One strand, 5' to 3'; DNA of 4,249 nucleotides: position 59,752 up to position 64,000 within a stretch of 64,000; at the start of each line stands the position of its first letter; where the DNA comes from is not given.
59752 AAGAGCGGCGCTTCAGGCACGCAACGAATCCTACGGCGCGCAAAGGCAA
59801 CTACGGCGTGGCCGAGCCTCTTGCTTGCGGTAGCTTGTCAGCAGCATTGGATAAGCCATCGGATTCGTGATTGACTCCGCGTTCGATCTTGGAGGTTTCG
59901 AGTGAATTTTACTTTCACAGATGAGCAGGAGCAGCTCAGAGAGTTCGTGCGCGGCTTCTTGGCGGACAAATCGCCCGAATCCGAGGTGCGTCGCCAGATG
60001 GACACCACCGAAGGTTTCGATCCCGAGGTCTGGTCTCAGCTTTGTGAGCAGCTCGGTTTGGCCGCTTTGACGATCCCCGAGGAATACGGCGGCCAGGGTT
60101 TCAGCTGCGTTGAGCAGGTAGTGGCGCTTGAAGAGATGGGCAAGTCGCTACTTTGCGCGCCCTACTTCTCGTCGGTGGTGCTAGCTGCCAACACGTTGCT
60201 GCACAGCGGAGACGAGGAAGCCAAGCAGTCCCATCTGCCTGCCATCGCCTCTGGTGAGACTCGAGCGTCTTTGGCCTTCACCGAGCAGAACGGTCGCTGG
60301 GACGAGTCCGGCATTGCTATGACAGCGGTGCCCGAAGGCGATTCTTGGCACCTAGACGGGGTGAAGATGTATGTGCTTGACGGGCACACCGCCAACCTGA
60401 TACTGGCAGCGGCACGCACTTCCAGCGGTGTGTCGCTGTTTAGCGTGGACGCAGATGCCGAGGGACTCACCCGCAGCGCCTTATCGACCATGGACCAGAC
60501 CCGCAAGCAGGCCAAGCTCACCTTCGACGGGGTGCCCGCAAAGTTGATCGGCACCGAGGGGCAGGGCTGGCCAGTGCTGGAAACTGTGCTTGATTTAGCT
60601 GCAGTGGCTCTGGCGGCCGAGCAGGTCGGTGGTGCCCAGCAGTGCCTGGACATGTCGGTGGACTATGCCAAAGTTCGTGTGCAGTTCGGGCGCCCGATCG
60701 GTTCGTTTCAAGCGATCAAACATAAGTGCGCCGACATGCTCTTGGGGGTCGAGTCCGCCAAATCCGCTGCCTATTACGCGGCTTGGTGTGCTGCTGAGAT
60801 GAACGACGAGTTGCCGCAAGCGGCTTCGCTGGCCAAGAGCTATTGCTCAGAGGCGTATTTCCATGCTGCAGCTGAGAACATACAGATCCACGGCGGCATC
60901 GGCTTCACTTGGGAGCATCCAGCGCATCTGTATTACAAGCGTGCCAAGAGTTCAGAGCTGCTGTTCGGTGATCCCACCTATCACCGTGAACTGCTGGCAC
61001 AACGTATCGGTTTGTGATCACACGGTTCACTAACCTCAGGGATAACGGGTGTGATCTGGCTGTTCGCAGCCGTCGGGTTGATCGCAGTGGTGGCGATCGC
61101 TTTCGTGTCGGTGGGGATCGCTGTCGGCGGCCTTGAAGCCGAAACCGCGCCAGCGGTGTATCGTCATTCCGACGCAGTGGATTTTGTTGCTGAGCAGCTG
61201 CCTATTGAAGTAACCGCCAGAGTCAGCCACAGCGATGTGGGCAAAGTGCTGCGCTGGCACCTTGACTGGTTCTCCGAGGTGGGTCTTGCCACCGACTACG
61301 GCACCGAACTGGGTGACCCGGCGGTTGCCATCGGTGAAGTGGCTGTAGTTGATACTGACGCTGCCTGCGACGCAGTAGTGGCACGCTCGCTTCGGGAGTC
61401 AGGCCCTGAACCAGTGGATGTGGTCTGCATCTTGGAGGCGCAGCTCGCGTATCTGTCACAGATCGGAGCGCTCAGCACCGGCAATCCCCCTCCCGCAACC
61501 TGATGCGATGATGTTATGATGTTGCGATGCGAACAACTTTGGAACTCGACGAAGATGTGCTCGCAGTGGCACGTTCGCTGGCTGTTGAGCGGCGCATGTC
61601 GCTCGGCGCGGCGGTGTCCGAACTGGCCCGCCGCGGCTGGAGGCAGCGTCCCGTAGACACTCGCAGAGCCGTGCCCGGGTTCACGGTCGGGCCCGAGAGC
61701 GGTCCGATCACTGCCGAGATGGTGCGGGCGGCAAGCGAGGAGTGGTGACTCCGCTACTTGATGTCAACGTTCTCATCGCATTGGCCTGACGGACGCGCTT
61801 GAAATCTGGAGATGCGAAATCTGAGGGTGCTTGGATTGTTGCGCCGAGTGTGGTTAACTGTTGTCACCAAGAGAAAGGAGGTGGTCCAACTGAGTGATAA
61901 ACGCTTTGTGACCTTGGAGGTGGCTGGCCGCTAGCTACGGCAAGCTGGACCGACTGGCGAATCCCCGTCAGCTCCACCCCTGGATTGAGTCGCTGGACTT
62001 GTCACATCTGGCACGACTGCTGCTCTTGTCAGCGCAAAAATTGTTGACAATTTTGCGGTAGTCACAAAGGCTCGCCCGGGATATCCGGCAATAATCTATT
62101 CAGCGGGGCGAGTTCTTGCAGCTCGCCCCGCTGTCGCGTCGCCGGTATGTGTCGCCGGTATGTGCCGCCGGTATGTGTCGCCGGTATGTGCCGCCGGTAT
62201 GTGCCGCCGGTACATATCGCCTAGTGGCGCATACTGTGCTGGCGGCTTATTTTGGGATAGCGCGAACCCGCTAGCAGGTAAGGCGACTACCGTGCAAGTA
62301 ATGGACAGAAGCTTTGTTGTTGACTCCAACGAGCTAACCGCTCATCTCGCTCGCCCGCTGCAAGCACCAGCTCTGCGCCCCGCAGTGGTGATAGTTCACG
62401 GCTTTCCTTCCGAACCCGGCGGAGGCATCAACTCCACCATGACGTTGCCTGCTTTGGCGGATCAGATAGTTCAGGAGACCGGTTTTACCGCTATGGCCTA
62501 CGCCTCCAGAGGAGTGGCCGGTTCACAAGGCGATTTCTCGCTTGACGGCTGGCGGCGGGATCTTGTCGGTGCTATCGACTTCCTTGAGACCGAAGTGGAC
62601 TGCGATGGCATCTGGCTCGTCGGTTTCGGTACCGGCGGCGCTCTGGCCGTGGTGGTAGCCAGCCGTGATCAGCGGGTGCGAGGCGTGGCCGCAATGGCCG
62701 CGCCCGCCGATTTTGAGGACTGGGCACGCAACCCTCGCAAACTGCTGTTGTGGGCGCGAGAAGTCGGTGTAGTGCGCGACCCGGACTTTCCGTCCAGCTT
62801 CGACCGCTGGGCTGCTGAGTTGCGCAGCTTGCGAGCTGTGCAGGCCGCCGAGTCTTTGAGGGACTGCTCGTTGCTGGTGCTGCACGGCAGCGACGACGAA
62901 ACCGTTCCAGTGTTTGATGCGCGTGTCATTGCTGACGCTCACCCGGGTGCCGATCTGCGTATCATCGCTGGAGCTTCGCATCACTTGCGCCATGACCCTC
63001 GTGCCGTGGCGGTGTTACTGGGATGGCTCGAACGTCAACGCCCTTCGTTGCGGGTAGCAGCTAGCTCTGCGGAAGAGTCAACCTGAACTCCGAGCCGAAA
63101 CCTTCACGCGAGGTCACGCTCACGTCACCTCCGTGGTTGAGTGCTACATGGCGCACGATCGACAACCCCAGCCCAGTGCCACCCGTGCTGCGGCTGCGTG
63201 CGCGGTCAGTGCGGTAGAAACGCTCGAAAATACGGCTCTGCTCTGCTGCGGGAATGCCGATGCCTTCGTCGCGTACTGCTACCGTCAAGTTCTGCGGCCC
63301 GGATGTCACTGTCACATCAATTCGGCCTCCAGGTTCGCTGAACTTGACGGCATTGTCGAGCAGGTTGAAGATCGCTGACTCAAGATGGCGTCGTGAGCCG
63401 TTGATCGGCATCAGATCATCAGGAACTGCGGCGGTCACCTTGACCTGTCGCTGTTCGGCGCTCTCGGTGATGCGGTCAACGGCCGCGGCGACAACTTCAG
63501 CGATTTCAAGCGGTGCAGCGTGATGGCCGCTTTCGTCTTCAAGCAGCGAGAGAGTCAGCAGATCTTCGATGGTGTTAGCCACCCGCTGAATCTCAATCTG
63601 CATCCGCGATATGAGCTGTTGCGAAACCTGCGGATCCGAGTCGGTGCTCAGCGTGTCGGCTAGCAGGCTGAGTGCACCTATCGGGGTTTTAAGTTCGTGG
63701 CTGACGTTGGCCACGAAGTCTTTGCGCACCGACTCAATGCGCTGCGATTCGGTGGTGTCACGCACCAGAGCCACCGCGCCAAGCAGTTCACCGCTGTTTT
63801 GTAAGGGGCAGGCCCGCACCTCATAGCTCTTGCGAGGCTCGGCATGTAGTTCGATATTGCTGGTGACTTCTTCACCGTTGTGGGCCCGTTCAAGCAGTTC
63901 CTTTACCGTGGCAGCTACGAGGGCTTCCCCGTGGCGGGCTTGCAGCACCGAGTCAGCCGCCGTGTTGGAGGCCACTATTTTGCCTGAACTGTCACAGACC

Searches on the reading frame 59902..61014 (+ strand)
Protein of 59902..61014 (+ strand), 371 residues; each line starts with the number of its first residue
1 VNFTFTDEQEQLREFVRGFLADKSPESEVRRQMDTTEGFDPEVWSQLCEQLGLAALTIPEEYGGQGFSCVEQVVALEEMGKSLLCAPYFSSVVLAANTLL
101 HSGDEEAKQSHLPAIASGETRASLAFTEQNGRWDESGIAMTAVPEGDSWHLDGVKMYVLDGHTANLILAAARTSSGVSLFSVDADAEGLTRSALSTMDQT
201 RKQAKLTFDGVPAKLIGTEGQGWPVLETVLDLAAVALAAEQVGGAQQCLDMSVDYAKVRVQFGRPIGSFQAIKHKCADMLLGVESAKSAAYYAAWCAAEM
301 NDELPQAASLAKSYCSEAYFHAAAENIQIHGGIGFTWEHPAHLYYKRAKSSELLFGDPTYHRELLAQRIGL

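Call 57: search_protein_families(library=pfam, proteins=[window:59902-61014:+], max_evalue=0.001)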
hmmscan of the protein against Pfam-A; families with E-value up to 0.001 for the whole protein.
window:59902-61014:+ (371 aa): 4 families
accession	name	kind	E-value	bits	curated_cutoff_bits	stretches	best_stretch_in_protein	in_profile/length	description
PF00441.29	Acyl-CoA_dh_1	-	1.2e-35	123.3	22.4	1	220-369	1-149/150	Acyl-CoA dehydrogenase, C-terminal domain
PF02771.21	Acyl-CoA_dh_N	-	2.3e-23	83.1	22.9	1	6-119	1-113/113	Acyl-CoA dehydrogenase, N-terminal domain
PF02770.24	Acyl-CoA_dh_M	-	8.4e-10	39.1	33.3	1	124-210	2-96/97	Acyl-CoA dehydrogenase, middle domain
PF08028.16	Acyl-CoA_dh_2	-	3e-07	31.2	22.7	1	237-340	3-115/134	Acyl-CoA dehydrogenase, C-terminal domain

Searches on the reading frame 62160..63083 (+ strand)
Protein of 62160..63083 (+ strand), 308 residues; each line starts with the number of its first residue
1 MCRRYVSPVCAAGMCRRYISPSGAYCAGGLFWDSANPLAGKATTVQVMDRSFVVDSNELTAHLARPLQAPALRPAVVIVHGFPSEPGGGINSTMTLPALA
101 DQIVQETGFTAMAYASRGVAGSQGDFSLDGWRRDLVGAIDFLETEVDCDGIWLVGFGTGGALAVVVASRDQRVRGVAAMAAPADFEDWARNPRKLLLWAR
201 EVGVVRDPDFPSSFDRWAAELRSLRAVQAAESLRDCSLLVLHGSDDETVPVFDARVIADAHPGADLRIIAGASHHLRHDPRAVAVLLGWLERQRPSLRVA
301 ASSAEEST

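Call 57: search_protein_families(library=pfam, proteins=[window:62160-63083:+], max_evalue=0.001)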
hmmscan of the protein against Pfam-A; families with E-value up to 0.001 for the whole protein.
window:62160-63083:+ (308 aa): 3 families
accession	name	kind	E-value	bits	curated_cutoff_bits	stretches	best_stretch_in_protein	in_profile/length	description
PF00561.26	Abhydrolase_1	-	6.6e-12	46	25.8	1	74-201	1-125/245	alpha/beta hydrolase fold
PF12146.15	Hydrolase_4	-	2.3e-08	34.1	27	1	73-198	4-128/239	Serine aminopeptidase, S33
PF02129.25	Peptidase_S15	-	0.00012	22.3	23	1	58-196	4-144/262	X-Pro dipeptidyl-peptidase (S15 family)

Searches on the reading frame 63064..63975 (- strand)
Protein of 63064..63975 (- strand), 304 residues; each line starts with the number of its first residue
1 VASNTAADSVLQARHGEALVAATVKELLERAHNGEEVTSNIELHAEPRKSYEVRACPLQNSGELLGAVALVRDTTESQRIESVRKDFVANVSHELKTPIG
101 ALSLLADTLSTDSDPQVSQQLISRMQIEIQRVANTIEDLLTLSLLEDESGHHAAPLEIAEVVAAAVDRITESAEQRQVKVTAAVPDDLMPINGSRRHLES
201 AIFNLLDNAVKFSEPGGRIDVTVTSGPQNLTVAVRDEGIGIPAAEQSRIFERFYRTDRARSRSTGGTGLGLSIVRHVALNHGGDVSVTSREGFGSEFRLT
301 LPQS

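Call 57: search_protein_families(library=pfam, proteins=[window:63064-63975:-], max_evalue=0.001)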
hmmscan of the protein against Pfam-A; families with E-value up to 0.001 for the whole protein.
window:63064-63975:- (304 aa): 5 families
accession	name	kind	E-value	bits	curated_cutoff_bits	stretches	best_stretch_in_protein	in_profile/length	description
PF02518.31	HATPase_c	-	8e-33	113.6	26.4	1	194-303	2-109/111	Histidine kinase-, DNA gyrase B-, and HSP90-like ATPase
PF00512.31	HisKA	-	2.9e-14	53.3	26.9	1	84-147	2-65/66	His Kinase A (phospho-acceptor) domain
PF08448.16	PAS_4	-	3e-06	27.9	23.1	1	20-78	48-109/110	PAS fold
PF13581.12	HATPase_c_2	-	0.00014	22.3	27.4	1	199-276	33-107/127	Histidine kinase-like ATPase domain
PF13589.12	HATPase_c_3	-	0.00049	20.6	25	0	198-273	3-79/137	Histidine kinase-, DNA gyrase B-, and HSP90-like ATPase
